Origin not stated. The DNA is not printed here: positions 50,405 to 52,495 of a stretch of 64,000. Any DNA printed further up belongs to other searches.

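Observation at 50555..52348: Phage-encoded RNase II/R-like exoribonuclease lacking cold-shock/S1 domains but carrying a C-terminal dsRNA-binding motif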

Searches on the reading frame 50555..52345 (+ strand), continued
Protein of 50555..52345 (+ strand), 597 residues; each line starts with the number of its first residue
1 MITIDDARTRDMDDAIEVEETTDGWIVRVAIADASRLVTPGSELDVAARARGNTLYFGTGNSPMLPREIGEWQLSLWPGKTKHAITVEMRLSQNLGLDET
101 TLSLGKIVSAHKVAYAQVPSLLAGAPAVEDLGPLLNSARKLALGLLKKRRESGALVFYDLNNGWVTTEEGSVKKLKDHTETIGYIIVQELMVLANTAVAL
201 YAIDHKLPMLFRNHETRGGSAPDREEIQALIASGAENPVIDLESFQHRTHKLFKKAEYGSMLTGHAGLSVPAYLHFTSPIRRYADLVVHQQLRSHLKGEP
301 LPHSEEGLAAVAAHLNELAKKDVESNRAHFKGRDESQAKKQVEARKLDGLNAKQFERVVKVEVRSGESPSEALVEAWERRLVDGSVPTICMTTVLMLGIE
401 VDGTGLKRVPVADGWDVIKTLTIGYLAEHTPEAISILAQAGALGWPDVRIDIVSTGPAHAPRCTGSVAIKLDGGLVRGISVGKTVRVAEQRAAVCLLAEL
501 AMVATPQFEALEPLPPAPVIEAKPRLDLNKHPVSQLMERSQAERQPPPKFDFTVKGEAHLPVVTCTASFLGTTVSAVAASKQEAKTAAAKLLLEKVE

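Call 58: search_solved_structures(query=A1, max_evalue=1e-10, show_alignments=4)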
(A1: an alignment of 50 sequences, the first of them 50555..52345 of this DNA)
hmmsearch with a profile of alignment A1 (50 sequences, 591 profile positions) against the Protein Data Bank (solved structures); distinct sequences matched with E-value up to 1e-10: 42.
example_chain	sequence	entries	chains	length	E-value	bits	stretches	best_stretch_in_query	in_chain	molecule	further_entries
8cdu_C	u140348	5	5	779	1.3e-63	218.8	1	7-332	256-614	Ribonuclease R | RNase R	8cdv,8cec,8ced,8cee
5xgu_B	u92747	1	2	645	6.4e-58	200.1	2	6-221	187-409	Ribonuclease R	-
7dcy_A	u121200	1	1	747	1.2e-50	176.1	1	6-322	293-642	Ribonuclease R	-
7dic_A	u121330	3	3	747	3.7e-49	171.1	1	6-322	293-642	Ribonuclease R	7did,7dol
2id0_A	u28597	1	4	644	2.1e-48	168.7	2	5-205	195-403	Exoribonuclease 2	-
2ix0_A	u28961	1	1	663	2.3e-48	168.5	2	5-205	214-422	EXORIBONUCLEASE 2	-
2ix1_A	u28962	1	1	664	3e-47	164.8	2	5-205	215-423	EXORIBONUCLEASE 2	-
4ro1_B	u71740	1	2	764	1.9e-44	155.6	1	7-329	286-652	DIS3-like exonuclease 2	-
9cy7_A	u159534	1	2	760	2.4e-43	151.9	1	7-329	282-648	DIS3-like exonuclease 2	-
8e29_A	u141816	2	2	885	4.3e-43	151.1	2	8-204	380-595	DIS3-like exonuclease 2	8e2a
4pmw_A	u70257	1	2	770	1e-42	149.9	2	8-205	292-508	DIS3-like exonuclease 2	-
8e27_A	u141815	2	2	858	5.2e-42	147.5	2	8-204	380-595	DIS3-like exonuclease 2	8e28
6lqs_R4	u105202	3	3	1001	1e-37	133.3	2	9-207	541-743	Exosome complex exonuclease DIS3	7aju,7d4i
8qcf_K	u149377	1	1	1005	1e-37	133.3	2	9-207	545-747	Exosome complex exonuclease DIS3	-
2vnu_D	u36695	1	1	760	5.6e-37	130.9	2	9-207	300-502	EXOSOME COMPLEX EXONUCLEASE RRP44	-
7am1_A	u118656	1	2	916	1.9e-25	92.8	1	21-331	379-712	Protein SSD1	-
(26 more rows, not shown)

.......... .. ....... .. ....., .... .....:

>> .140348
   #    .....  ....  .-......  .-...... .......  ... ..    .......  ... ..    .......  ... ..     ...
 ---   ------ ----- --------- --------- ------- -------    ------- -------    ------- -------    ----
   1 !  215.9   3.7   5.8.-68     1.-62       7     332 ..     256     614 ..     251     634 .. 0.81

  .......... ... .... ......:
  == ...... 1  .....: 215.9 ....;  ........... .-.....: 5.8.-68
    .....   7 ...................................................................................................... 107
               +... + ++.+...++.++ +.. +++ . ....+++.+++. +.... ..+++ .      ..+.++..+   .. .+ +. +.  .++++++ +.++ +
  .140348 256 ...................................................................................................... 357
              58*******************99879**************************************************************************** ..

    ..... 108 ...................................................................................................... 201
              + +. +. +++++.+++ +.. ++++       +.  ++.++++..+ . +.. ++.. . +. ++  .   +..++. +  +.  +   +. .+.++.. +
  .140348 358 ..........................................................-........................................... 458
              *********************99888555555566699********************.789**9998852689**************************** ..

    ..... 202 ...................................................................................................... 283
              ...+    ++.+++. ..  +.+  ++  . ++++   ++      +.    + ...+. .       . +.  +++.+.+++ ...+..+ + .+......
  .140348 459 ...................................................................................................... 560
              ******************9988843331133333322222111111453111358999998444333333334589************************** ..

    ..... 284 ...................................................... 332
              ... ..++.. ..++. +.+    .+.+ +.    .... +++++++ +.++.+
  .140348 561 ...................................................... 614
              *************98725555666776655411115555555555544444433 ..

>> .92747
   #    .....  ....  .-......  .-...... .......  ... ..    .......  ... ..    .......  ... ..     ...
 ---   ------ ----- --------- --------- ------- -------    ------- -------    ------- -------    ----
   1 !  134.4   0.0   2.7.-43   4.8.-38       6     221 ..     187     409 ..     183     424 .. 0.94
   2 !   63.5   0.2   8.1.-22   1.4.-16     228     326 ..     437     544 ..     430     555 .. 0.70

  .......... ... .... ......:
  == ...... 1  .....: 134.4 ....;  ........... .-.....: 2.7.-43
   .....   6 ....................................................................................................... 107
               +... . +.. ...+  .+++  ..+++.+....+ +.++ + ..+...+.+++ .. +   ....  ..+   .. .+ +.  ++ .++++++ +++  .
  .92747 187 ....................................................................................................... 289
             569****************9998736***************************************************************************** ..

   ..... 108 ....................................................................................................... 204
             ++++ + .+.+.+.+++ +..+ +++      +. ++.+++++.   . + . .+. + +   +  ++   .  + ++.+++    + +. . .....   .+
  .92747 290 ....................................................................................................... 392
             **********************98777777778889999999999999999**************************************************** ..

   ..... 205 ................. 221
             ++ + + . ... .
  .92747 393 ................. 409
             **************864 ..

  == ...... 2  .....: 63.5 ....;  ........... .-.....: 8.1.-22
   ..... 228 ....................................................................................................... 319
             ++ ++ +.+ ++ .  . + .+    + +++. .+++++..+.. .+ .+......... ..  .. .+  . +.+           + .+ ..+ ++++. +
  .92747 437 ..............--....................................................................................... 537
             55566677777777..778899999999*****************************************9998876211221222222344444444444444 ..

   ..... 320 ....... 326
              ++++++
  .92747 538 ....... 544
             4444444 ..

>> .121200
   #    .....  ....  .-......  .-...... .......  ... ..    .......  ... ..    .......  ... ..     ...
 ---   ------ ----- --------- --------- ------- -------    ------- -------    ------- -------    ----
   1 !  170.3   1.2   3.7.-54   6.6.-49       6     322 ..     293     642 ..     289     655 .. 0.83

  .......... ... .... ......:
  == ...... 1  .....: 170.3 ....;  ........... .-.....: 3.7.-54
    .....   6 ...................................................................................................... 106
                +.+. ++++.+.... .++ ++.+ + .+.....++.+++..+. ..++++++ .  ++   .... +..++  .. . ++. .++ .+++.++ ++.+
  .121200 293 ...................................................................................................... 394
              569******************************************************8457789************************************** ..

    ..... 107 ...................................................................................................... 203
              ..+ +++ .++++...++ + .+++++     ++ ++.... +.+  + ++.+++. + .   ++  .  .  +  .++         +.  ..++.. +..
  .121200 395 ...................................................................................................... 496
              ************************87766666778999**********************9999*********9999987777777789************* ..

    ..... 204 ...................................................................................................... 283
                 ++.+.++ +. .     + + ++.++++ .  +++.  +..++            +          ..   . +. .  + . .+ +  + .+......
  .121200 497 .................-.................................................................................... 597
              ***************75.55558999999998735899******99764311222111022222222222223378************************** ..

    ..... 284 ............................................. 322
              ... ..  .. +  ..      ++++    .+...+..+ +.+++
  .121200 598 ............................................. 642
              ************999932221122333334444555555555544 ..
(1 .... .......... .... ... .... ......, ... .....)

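Call 61: search_protein_families(library=pfam, proteins=[P0068], max_evalue=0.001)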
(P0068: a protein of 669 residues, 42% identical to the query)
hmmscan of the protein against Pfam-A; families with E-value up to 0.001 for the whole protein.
P0068 (669 aa): 4 families
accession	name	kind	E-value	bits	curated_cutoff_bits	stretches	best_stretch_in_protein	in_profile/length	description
PF00773.25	RNB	-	1.4e-67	228.8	29.3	1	6-304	7-325/326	RNB domain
PF00035.32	dsrm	-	2.2e-19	70.2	23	1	598-666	1-65/66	Double-stranded RNA binding motif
PF16277.11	DUF4926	-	1.6e-05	24.7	29.1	1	520-561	1-43/57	Domain of unknown function (DUF4926)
PF24995.1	DSRM_2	-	9.9e-05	23.2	27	0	630-667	42-77/79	dsRNA binding domain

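Call 77: search_protein_families(library=pfam, proteins=[L007:53-1192:+, L007:1342-2481:+, L007:5397-8651:-, L007:8788-10515:+, L008:155-1654:+, L008:1723-3027:-, L008:3049-3957:-, L008:4665-5789:-, L008:8493-9458:-, L008:9569-11854:-], max_evalue=0.0001)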
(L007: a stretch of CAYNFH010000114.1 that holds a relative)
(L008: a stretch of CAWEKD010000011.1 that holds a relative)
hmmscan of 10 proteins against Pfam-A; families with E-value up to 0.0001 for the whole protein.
L007:53-1192:+ (380 aa): 2 families
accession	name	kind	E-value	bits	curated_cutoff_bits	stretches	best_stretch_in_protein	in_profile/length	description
PF04389.22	Peptidase_M28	-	7.2e-32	111.1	21.3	1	144-363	1-192/193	Peptidase family M28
PF01546.33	Peptidase_M20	-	1.2e-07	32.3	24.6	1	171-363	30-203/206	Peptidase family M20/M25/M40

L007:1342-2481:+ (380 aa): 2 families
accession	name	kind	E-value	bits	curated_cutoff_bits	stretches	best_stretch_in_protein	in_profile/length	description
PF19288.4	CofH_C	-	3.4e-35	121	27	1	252-363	3-119/125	CofH/MqnC C-terminal region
PF04055.27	Radical_SAM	-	1.5e-24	87.5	29.5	1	67-240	1-163/166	Radical SAM superfamily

L007:5397-8651:- (1085 aa): 10 families
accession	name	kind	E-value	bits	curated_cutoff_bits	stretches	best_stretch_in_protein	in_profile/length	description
PF03704.23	BTAD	-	8e-25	88.3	22.1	1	133-251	27-146/146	Bacterial transcriptional activator domain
PF13424.12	TPR_12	-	1.7e-16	60.6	30.1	1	887-952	9-76/77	Tetratricopeptide repeat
PF17874.7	TPR_MalT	-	5.1e-13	49.4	45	1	766-1034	5-273/336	MalT-like TPR region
PF00515.34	TPR_1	-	4.2e-09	36.3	27.8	1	842-872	2-32/34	Tetratricopeptide repeat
PF07719.23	TPR_2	-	2.1e-08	34.1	27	1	842-871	2-31/34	Tetratricopeptide repeat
PF13176.12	TPR_7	-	1e-07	31.9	27.9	0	843-876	1-34/36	Tetratricopeptide repeat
PF13401.12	AAA_22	-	3.5e-07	31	27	1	328-426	6-107/130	AAA domain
PF00931.28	NB-ARC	-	8e-07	29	23.5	0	325-410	16-108/248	NB-ARC domain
PF13181.12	TPR_8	-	1.1e-06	28.7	25.7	0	846-873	6-33/34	Tetratricopeptide repeat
PF13414.12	TPR_11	-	1.6e-06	28.1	26.8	0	848-873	1-26/42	TPR repeat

L007:8788-10515:+ (575 aa): 2 families
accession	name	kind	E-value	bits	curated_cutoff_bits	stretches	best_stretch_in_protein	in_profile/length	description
PF05935.17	Arylsulfotrans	-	1.2e-23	84.2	24.2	1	327-520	133-334/374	Arylsulfotransferase (ASST)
PF14269.12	Arylsulfotran_2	-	2.9e-10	40.5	27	1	373-515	140-277/301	Arylsulfotransferase (ASST)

L008:155-1654:+ (500 aa): 1 family
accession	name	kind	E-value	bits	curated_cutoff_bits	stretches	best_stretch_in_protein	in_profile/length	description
PF01432.26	Peptidase_M3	-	1.7e-126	423.7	27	1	43-493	2-455/457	Peptidase family M3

L008:1723-3027:- (435 aa): 0 families

L008:3049-3957:- (303 aa): 0 families

L008:4665-5789:- (375 aa): 3 families
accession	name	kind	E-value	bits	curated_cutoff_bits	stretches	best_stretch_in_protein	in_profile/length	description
PF06722.18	EryCIII-like_C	-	3.9e-28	98.7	31.7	1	256-368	29-145/145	Erythromycin biosynthesis protein CIII-like, C-terminal domain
PF21036.3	EryCIII-like_N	-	3.2e-17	63.4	27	1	24-218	3-216/216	Erythromycin biosynthesis protein CIII-like, N-terminal domain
PF00201.24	UDPGT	-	6.4e-05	22.4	19.5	0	259-329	323-395/499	UDP-glucoronosyl and UDP-glucosyl transferase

L008:8493-9458:- (322 aa): 2 families
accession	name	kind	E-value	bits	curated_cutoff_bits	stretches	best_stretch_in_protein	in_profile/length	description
PF01545.26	Cation_efflux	-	2.5e-35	122.5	26.6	1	25-234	1-198/198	Cation efflux family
PF16916.11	ZT_dimer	-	9.6e-15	54.8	26.7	1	243-312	6-77/78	Dimerisation domain of Zinc Transporter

L008:9569-11854:- (762 aa): 7 families
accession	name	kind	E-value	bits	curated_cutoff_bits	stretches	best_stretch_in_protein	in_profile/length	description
PF00580.27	UvrD-helicase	-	5.2e-13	49.7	23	1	233-274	2-42/271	UvrD/REP helicase N-terminal domain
PF13245.12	AAA_19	-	5.3e-11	43.3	25.1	1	236-583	1-131/134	AAA domain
PF13538.12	UvrD_C_2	-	5.9e-07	29.7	27.4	1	708-757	5-51/52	UvrD-like helicase C-terminal domain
PF02562.22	PhoH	-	8.8e-07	29.1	27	0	545-586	121-163/205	PhoH-like protein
PF13361.12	UvrD_C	-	4.8e-06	26.7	25.6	1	700-760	282-348/350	UvrD-like helicase C-terminal domain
PF13604.12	AAA_30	-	1.3e-05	25.5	27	0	233-261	3-34/191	AAA domain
PF13086.12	AAA_11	-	8.2e-05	22.9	27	0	234-288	4-61/257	AAA domain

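Call 82: find_encoding_contigs(protein=P0016, flank=10000, max_places=1)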
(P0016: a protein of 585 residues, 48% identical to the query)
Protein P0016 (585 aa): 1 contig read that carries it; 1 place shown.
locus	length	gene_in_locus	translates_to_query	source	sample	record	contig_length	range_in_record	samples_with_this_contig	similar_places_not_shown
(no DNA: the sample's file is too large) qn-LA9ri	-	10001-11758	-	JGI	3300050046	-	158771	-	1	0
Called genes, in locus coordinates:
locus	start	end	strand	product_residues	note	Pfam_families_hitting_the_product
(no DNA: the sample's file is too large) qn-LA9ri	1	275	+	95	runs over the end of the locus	-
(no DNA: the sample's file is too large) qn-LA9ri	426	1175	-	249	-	PF00149:Metallophos, PF12850:Metallophos_2 (weak)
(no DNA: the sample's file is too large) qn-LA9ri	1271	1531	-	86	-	-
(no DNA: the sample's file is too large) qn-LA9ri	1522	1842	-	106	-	PF20274:cREC_REC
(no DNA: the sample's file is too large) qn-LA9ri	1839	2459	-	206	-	PF11750:DUF3307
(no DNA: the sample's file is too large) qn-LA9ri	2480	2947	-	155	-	-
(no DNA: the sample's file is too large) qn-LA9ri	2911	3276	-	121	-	-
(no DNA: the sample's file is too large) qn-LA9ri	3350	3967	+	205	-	-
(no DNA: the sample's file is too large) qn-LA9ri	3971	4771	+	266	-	PF00112:Peptidase_C1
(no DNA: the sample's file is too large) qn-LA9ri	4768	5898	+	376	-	-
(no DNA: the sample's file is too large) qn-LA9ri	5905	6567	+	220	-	-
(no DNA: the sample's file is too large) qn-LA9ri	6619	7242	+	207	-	PF22769:DCD, PF06559:DCD_N (weak)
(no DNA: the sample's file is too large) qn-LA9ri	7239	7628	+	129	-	PF00226:DnaJ (weak)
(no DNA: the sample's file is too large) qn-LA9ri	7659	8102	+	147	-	-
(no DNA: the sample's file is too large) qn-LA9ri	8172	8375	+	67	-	-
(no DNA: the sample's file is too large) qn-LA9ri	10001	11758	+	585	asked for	PF00773:RNB, PF00035:dsrm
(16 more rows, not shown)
